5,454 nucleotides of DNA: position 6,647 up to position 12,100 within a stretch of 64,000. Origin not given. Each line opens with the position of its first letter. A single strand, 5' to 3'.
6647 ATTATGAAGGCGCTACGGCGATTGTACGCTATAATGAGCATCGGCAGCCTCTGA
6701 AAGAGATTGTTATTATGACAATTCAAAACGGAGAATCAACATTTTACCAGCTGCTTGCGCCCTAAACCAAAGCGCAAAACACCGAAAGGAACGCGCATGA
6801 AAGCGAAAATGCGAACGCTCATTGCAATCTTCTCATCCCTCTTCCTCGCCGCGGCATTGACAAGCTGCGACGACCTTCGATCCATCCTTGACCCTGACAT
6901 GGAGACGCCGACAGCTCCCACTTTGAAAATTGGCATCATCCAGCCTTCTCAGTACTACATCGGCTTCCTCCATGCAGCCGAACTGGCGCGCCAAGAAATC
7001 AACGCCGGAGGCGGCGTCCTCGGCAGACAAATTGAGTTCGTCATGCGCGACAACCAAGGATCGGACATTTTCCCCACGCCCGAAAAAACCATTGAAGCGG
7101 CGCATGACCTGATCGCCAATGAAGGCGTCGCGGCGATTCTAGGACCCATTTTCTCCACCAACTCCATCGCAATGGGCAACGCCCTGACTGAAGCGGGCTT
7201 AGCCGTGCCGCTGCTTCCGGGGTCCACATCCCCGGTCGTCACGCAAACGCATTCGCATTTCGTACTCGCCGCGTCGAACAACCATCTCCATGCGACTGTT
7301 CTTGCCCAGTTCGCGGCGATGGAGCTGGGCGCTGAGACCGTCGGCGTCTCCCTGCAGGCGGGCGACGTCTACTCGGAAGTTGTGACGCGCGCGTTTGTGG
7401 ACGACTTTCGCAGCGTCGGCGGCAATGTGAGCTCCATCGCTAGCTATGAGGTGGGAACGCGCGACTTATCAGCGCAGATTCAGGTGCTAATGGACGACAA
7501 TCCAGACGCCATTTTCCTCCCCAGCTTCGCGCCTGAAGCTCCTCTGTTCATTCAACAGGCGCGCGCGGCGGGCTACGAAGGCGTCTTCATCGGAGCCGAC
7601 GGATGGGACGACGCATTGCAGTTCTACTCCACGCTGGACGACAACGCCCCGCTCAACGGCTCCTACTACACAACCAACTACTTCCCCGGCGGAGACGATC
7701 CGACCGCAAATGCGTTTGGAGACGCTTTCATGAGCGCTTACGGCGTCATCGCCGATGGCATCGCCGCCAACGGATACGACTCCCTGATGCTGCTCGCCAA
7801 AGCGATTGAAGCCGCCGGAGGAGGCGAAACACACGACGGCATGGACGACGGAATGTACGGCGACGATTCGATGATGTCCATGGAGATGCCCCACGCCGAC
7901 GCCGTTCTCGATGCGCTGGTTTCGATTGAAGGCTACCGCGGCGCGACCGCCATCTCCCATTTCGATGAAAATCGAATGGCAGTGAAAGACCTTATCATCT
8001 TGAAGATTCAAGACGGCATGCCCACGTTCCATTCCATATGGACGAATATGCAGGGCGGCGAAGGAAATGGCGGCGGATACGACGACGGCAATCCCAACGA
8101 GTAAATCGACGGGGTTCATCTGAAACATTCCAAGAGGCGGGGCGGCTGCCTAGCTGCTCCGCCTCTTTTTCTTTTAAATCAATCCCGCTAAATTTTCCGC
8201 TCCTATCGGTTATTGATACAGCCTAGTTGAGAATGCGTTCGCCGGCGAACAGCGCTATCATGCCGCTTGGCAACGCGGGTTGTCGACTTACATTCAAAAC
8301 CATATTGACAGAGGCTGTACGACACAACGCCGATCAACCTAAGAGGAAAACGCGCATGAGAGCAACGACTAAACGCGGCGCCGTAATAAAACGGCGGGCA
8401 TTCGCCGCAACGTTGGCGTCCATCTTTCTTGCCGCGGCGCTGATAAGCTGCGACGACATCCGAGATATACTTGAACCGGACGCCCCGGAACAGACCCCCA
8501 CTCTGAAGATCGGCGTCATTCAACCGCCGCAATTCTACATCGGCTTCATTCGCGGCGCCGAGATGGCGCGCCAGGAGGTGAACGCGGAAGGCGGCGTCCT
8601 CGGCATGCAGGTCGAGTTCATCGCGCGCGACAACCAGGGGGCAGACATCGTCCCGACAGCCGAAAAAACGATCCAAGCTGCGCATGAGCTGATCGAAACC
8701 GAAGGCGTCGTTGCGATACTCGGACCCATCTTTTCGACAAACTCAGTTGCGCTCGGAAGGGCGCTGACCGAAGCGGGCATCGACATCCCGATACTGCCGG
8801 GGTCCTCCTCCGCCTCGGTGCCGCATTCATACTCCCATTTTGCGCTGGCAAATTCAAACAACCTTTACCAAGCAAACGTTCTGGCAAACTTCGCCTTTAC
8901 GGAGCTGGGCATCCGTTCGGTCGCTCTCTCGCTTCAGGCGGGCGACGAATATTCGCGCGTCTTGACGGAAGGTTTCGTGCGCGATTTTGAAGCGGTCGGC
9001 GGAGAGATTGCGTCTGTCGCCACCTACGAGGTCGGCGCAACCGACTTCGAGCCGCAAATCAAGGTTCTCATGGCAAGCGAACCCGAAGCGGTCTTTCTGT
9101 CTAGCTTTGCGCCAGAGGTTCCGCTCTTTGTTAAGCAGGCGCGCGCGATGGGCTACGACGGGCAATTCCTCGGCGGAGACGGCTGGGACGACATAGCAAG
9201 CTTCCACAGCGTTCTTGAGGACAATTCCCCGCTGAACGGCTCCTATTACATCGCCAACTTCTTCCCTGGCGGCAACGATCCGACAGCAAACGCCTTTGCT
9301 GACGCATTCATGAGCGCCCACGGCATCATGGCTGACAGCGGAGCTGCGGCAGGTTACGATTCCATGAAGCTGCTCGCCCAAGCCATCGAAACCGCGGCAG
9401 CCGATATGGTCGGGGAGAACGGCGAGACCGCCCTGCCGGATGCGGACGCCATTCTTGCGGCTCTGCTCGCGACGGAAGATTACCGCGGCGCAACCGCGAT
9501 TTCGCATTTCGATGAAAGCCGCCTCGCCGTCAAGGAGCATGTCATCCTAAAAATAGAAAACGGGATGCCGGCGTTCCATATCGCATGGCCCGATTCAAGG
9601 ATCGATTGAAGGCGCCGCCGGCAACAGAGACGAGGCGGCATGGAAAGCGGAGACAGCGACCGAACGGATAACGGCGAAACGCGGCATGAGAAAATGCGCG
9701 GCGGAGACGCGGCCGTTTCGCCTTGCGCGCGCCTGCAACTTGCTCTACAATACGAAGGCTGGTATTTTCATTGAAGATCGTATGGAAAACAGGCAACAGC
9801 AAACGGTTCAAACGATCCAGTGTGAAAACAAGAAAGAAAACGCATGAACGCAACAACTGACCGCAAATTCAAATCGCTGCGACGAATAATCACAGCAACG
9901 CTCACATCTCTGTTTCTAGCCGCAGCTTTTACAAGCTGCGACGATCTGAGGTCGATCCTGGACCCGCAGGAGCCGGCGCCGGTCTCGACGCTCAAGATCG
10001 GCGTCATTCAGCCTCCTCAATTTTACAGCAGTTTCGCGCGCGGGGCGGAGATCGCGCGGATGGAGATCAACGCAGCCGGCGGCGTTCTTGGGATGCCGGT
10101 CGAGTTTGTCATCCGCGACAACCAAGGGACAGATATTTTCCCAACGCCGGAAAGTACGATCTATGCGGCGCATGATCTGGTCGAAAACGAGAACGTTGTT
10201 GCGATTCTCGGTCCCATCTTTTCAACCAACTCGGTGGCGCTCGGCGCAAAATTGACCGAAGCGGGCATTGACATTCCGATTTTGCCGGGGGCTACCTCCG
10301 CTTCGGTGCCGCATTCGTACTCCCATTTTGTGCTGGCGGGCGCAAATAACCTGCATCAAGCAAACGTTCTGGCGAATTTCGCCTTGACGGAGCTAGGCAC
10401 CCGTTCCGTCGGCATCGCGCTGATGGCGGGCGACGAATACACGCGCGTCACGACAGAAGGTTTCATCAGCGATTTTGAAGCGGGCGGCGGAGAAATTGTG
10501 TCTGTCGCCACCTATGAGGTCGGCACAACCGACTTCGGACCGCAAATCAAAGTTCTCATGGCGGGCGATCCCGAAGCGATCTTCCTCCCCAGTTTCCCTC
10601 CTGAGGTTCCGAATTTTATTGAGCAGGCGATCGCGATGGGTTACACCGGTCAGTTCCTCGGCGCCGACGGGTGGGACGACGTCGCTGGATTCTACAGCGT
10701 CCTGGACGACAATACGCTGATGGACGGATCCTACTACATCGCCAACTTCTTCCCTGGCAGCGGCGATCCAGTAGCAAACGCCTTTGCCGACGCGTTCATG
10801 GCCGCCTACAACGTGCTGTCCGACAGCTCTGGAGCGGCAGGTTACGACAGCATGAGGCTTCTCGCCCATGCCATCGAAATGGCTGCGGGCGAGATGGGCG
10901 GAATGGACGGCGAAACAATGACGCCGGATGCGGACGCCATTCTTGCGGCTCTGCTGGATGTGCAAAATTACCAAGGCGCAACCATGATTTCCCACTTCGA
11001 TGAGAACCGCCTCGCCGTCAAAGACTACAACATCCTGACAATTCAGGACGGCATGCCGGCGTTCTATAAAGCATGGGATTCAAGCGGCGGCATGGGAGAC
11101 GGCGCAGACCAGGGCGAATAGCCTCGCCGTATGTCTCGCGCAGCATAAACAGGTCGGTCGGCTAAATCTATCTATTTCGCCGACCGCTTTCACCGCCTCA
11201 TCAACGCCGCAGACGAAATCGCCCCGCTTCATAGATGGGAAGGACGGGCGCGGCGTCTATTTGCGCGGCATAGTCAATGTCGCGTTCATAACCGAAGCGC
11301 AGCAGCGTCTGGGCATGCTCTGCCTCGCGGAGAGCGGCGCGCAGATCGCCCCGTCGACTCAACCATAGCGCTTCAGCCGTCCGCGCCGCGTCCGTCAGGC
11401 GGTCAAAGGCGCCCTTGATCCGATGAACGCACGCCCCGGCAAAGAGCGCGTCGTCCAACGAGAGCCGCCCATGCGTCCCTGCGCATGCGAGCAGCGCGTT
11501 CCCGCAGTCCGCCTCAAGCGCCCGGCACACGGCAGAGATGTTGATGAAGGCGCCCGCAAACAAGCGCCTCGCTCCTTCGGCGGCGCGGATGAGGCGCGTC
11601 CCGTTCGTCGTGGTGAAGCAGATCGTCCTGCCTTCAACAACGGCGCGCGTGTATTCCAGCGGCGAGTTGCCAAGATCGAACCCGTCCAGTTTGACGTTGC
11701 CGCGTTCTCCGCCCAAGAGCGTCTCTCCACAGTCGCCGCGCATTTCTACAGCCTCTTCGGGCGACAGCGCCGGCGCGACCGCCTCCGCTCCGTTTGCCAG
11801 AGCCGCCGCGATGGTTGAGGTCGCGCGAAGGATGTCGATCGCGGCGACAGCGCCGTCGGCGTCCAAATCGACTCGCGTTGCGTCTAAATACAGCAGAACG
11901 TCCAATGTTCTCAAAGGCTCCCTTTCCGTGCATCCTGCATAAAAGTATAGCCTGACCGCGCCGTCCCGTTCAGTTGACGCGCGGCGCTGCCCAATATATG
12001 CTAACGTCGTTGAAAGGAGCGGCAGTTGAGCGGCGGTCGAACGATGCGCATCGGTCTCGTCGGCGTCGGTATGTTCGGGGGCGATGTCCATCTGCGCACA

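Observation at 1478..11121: Tandem array of seven LivK-family substrate-binding lipoproteins with no transporter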

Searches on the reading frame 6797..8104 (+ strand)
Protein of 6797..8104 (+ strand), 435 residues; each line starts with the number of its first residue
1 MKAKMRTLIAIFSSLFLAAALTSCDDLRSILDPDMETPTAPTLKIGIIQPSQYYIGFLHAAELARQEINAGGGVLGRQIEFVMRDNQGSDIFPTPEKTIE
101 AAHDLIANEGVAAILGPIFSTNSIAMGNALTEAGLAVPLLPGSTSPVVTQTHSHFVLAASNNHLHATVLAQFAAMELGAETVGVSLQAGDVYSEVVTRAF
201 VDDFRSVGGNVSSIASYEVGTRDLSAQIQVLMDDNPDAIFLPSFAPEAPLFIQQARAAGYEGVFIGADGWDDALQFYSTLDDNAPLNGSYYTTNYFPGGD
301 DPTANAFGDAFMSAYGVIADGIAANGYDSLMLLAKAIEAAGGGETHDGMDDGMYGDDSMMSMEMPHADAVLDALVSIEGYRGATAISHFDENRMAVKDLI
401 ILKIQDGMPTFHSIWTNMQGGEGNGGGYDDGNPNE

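Call 3: search_protein_families(library=pfam, proteins=[window:6797-8104:+], max_evalue=0.01)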
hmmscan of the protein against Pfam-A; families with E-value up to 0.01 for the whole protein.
window:6797-8104:+ (435 aa): 3 families
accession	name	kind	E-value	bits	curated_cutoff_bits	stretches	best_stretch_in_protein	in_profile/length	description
PF13458.12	Peripla_BP_6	-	2.2e-44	153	31.7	1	56-405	20-339/343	Periplasmic binding protein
PF01094.35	ANF_receptor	-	1.9e-17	63.8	25.4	1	59-382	4-330/353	Receptor family ligand binding region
PF13433.12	Peripla_BP_5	-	5.2e-12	46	27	1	59-345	22-299/363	Periplasmic binding protein domain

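Call 4: search_protein_families(library=ncbifam, proteins=[window:6797-8104:+], max_evalue=0.01)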
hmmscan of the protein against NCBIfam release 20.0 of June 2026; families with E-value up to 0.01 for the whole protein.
window:6797-8104:+ (435 aa): 3 families
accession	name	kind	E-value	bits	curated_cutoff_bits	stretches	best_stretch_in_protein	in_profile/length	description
NF011933.0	PRK15404.1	subfamily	7.3e-17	61.5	477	1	43-272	27-254/370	high-affinity branched-chain amino acid ABC transporter substrate-binding protein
TIGR03407.1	urea_ABC_UrtA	exception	6e-10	38.6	492.75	1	60-125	23-83/361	urea ABC transporter substrate-binding protein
TIGR03669.1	urea_ABC_arch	equivalog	1.3e-09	37.5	494.8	1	58-373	21-322/375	urea ABC transporter substrate-binding protein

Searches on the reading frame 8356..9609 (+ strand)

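Call 3: search_protein_families(library=pfam, proteins=[window:8356-9609:+], max_evalue=0.01)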
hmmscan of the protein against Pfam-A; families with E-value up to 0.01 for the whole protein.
window:8356-9609:+ (417 aa): 3 families
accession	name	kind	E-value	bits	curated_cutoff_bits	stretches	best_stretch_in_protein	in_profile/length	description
PF13458.12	Peripla_BP_6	-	5.7e-46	158.2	31.7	1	63-383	20-321/343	Periplasmic binding protein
PF01094.35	ANF_receptor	-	2.8e-14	53.4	25.4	1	68-351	6-297/353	Receptor family ligand binding region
PF13433.12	Peripla_BP_5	-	1e-09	38.4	27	1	66-128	22-79/363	Periplasmic binding protein domain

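Call 4: search_protein_families(library=ncbifam, proteins=[window:8356-9609:+], max_evalue=0.01)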
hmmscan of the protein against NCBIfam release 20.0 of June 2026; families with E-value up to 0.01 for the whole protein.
window:8356-9609:+ (417 aa): 3 families
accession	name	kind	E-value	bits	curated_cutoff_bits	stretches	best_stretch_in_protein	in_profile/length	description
NF011933.0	PRK15404.1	subfamily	1.1e-10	41.2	477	1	65-347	47-318/370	high-affinity branched-chain amino acid ABC transporter substrate-binding protein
TIGR03407.1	urea_ABC_UrtA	exception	8.9e-07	28.1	492.75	1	68-128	24-79/361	urea ABC transporter substrate-binding protein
TIGR03669.1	urea_ABC_arch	equivalog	0.00045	19.3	494.8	1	65-129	21-80/375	urea ABC transporter substrate-binding protein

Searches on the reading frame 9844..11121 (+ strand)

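Call 3: search_protein_families(library=pfam, proteins=[window:9844-11121:+], max_evalue=0.01)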
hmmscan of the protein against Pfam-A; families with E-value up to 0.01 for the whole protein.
window:9844-11121:+ (425 aa): 3 families
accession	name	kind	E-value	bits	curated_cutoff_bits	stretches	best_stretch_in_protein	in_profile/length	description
PF13458.12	Peripla_BP_6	-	8.8e-42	144.4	31.7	1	62-403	19-342/343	Periplasmic binding protein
PF01094.35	ANF_receptor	-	7.3e-14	52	25.4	1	68-402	6-352/353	Receptor family ligand binding region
PF13433.12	Peripla_BP_5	-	2.6e-07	30.5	27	1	66-348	22-295/363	Periplasmic binding protein domain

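Call 4: search_protein_families(library=ncbifam, proteins=[window:9844-11121:+], max_evalue=0.01)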
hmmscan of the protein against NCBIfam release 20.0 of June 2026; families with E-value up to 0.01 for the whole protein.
window:9844-11121:+ (425 aa): 2 families
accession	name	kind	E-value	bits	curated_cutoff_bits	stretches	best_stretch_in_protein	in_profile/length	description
NF011933.0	PRK15404.1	subfamily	9.4e-10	38.1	477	1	59-278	41-253/370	high-affinity branched-chain amino acid ABC transporter substrate-binding protein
TIGR03407.1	urea_ABC_UrtA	exception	0.00032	19.7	492.75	1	68-244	24-191/361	urea ABC transporter substrate-binding protein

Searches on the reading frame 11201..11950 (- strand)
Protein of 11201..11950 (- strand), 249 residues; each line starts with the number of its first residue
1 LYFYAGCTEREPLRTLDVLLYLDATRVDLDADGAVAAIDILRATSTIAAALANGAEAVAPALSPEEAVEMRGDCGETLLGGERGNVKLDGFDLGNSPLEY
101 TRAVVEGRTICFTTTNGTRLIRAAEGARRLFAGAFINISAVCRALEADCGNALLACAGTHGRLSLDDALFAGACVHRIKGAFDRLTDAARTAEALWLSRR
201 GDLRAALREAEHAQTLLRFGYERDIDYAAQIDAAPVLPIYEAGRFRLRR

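Call 10: search_protein_families(library=pfam, proteins=[window:11201-11950:-], max_evalue=0.001)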
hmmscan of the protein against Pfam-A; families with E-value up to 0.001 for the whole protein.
window:11201-11950:- (249 aa): 1 family
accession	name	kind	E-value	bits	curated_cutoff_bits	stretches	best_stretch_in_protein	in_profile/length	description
PF04029.19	2-ph_phosp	-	3.7e-68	229.5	26.4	1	32-242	13-225/226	2-phosphosulpholactate phosphatase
